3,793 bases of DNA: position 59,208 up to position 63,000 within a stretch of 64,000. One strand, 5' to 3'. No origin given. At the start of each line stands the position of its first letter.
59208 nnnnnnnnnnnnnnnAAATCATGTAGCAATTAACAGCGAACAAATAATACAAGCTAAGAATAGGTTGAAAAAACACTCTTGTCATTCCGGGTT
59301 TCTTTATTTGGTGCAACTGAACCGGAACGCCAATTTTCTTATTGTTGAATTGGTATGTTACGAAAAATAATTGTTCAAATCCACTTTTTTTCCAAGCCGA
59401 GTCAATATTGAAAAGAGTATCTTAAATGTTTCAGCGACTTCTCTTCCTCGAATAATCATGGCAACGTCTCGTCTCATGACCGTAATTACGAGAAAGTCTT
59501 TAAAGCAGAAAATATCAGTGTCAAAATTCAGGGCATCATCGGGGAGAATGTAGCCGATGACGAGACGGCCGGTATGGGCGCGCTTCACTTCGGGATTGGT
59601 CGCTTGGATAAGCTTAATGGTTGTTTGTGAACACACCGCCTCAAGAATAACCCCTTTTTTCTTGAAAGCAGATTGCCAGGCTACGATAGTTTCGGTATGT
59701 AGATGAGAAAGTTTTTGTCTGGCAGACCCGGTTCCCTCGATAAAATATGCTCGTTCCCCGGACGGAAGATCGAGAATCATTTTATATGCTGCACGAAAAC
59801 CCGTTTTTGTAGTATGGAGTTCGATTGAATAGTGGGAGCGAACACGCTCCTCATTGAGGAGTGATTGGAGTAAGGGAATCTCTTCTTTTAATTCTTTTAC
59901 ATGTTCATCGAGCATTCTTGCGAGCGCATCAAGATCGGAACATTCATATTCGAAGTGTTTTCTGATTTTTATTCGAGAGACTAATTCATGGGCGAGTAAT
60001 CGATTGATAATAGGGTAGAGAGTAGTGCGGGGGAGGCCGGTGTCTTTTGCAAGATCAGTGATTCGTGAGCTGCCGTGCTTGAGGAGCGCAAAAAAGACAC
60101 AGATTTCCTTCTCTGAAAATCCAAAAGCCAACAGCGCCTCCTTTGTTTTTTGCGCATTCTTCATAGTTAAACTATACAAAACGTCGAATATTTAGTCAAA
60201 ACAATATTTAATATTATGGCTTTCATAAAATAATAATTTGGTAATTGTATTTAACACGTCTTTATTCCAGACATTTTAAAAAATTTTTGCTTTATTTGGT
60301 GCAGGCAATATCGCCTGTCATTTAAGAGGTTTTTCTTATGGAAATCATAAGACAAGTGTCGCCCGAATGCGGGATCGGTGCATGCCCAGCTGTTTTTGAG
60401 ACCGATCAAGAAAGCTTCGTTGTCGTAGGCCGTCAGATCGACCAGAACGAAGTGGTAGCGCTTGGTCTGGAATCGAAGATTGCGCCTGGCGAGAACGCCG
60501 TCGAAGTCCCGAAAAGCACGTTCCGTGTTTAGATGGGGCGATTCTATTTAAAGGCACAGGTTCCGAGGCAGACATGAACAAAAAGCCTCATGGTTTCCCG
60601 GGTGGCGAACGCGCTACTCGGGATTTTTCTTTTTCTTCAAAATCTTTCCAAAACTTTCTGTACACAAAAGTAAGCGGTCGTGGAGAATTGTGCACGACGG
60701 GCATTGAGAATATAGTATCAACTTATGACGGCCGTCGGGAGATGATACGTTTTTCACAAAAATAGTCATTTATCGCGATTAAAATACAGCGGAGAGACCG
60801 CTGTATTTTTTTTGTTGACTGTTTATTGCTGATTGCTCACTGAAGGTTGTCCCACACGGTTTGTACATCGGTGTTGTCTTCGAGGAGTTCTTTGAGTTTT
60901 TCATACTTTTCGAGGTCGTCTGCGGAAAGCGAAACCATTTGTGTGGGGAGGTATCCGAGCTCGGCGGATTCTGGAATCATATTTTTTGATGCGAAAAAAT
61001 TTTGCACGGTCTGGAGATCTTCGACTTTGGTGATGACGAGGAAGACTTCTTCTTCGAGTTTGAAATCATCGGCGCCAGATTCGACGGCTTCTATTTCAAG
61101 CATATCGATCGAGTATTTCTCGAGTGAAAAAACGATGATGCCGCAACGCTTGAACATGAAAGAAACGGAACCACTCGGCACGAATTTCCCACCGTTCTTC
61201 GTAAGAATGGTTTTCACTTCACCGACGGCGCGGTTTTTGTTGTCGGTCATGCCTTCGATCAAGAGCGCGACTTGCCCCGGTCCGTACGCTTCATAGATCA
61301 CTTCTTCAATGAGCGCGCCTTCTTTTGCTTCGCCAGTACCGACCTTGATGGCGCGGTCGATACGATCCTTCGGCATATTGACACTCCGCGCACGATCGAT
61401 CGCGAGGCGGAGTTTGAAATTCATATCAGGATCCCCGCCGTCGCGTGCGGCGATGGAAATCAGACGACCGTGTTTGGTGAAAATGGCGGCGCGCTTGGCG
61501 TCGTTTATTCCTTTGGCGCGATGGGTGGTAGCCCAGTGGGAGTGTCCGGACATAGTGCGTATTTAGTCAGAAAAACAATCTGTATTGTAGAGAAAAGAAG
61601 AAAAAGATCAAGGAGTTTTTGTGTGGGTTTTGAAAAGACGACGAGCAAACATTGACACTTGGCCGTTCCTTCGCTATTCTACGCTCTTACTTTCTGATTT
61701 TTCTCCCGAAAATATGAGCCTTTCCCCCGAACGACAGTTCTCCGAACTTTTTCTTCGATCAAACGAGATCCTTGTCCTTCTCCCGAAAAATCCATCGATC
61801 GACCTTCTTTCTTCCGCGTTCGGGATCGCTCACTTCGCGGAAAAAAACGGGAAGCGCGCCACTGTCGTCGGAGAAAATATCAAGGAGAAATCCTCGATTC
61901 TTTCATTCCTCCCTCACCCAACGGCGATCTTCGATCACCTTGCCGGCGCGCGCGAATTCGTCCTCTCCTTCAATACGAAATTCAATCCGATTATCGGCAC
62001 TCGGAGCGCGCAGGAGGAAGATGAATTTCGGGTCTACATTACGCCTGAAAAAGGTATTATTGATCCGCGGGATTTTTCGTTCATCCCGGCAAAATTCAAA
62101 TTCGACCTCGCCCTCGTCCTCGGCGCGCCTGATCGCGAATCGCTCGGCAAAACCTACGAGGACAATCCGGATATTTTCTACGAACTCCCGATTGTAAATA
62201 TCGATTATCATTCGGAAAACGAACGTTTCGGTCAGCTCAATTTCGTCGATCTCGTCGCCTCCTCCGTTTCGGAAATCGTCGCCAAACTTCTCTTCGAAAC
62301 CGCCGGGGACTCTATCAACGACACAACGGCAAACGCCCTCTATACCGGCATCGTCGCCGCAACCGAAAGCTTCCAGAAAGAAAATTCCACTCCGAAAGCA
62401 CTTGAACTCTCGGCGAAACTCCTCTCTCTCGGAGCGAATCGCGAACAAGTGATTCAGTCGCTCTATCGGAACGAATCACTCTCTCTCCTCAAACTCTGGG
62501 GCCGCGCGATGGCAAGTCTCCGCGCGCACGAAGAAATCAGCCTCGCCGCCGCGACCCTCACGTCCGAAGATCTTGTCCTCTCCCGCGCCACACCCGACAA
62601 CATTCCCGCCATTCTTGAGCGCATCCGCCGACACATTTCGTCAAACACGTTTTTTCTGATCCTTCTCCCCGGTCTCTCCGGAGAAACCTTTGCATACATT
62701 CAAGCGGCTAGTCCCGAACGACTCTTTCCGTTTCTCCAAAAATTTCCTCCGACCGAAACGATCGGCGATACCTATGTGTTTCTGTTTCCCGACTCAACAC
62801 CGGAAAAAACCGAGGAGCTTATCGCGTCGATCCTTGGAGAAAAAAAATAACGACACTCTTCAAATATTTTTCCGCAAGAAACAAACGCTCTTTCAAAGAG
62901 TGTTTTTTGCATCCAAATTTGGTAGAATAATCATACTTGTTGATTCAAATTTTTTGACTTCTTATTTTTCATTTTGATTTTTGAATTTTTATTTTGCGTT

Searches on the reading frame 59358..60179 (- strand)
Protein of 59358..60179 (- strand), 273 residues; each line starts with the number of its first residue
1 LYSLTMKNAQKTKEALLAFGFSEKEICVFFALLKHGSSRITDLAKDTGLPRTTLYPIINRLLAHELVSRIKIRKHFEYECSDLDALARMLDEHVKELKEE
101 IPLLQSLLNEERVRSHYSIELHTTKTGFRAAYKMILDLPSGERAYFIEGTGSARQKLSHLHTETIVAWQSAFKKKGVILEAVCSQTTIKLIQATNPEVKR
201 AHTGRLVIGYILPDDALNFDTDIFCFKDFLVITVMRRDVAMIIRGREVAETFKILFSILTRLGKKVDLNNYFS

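Call 24: search_protein_families(library=pfam, proteins=[window:59358-60179:-])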
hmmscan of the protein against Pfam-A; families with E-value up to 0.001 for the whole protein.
window:59358-60179:- (273 aa): 2 families
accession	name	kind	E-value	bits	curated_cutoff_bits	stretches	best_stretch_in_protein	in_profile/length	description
PF01978.25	TrmB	-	3.1e-14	53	25.6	1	18-82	3-66/68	Sugar-specific transcriptional regulator TrmB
PF09339.16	HTH_IclR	-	0.00024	21.3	22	1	34-69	14-50/52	IclR helix-turn-helix domain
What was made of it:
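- A TrmB-type helix-turn-helix regulator is encoded in the window at 59358-60179 (call 24).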

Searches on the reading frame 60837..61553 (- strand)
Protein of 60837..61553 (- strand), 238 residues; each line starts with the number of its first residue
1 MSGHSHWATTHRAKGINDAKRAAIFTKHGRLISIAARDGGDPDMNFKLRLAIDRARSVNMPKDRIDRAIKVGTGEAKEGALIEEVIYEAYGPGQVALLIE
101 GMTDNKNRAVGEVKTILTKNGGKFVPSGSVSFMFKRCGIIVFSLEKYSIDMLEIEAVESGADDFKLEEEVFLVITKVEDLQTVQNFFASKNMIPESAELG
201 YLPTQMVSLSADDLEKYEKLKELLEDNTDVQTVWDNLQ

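Call 24: search_protein_families(library=pfam, proteins=[window:60837-61553:-])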
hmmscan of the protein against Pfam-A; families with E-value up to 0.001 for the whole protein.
window:60837-61553:- (238 aa): 2 families
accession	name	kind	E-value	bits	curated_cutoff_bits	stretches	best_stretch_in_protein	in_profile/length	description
PF01709.26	Transcrip_reg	-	2.2e-48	164.5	27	1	83-237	2-160/160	TACO1/YebC second and third domain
PF20772.2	TACO1_YebC_N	-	1.2e-26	93.4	36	1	5-75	1-73/73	TACO1/YebC protein N-terminal domain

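Call 54: find_encoding_contigs(protein=window:60837-61553:-, flank=10000, max_places=3)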
Protein window:60837-61553:- (238 aa): 2 contigs read that carry it; 2 places shown.
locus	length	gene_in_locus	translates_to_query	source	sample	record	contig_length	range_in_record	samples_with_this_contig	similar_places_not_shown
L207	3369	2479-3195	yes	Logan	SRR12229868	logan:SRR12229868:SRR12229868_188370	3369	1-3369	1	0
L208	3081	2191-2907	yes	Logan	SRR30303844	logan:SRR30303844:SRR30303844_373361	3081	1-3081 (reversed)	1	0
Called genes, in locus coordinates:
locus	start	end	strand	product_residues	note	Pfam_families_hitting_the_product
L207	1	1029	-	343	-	?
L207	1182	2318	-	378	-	-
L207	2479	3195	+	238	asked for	PF20772:TACO1_YebC_N, PF01709:Transcrip_reg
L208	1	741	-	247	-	?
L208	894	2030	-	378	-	-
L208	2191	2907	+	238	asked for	PF20772:TACO1_YebC_N, PF01709:Transcrip_reg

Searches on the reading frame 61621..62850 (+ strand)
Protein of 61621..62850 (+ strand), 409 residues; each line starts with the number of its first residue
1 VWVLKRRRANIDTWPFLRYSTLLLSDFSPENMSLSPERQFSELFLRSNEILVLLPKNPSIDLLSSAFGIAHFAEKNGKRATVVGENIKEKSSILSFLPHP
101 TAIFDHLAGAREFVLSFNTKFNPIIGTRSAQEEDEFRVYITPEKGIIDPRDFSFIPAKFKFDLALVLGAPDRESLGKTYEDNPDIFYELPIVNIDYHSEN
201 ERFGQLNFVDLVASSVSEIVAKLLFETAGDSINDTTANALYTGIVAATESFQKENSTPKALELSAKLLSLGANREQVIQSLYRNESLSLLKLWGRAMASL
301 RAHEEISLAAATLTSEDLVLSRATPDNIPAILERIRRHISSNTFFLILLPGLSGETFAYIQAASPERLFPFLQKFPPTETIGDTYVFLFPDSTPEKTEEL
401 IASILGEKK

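Call 24: search_protein_families(library=pfam, proteins=[window:61621-62850:+])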
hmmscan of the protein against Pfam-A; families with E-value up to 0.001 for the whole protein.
window:61621-62850:+ (409 aa): 1 family
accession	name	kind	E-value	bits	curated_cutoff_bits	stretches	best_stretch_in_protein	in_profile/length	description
PF01368.27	DHH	-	1.2e-05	26.1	28.1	1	50-244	2-125/125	DHH family, N-terminal domain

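Call 26: find_encoding_contigs(protein=window:61621-62850:+, flank=10000, max_places=3)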
Protein window:61621-62850:+ (409 aa): no gene with exactly this product is on record in the collection.
